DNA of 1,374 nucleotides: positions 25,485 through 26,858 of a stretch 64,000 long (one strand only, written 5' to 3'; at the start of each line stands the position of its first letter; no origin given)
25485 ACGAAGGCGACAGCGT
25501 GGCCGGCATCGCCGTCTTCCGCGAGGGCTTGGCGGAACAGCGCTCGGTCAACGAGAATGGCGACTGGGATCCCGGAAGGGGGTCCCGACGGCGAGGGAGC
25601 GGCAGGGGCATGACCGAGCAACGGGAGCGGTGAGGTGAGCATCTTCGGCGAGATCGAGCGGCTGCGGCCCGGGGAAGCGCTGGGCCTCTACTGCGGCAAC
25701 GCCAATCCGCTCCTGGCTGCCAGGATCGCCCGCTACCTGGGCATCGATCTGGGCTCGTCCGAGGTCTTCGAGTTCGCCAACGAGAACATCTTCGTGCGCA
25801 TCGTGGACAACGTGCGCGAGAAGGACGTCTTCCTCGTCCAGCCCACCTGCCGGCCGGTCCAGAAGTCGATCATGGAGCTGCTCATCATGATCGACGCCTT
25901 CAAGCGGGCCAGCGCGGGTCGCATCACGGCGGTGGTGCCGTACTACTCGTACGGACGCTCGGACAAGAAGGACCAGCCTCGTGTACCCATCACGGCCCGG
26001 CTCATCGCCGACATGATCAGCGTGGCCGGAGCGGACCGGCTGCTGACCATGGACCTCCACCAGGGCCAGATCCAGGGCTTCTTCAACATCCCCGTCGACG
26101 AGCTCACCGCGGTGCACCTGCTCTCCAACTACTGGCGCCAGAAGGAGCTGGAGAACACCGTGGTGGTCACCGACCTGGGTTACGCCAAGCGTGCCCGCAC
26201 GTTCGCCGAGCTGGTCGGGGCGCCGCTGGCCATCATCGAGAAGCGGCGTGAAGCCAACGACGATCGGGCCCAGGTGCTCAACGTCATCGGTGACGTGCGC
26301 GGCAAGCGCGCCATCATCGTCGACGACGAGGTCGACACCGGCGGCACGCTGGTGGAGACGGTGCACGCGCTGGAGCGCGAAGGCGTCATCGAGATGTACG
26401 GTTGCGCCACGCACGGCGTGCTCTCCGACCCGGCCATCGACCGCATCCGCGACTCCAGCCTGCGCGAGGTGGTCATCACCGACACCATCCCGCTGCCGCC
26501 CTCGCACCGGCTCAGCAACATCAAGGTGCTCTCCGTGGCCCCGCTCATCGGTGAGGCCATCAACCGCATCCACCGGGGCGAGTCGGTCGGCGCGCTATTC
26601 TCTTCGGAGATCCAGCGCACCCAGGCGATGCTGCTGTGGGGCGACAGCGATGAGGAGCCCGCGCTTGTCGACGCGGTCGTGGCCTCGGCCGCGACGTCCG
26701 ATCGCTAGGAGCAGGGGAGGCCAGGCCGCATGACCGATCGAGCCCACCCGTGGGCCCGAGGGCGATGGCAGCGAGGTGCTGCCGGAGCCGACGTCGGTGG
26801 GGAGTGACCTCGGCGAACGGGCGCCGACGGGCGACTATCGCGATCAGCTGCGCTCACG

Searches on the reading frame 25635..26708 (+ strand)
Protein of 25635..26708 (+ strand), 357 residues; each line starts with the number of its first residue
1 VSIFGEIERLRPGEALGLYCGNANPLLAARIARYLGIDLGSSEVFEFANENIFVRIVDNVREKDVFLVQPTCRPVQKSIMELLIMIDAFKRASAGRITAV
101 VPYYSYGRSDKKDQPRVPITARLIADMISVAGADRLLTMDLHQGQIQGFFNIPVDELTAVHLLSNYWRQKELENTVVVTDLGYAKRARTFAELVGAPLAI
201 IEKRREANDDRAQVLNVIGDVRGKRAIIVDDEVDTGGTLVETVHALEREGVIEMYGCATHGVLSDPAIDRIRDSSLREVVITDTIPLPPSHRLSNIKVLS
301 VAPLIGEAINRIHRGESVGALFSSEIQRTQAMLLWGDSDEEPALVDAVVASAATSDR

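Call 8: search_protein_families(library=pfam, proteins=[window:25635-26708:+])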
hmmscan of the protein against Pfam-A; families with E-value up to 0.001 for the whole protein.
window:25635-26708:+ (357 aa): 3 families
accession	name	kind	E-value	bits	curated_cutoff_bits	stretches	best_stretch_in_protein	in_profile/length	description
PF13793.12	Pribosyltran_N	-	2.2e-46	156.9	25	1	18-132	3-117/117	N-terminal domain of ribose phosphate pyrophosphokinase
PF14572.12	Pribosyl_synth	-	3e-27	96.2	27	1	214-322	74-183/184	Phosphoribosyl synthetase-associated domain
PF00156.33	Pribosyltran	-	4.7e-11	42.7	26.3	1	187-261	44-125/158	Phosphoribosyl transferase domain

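Call 14: find_encoding_contigs(protein=window:25635-26708:+, flank=10000, max_places=6)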
Protein window:25635-26708:+ (357 aa): no gene with exactly this product is on record in the collection.
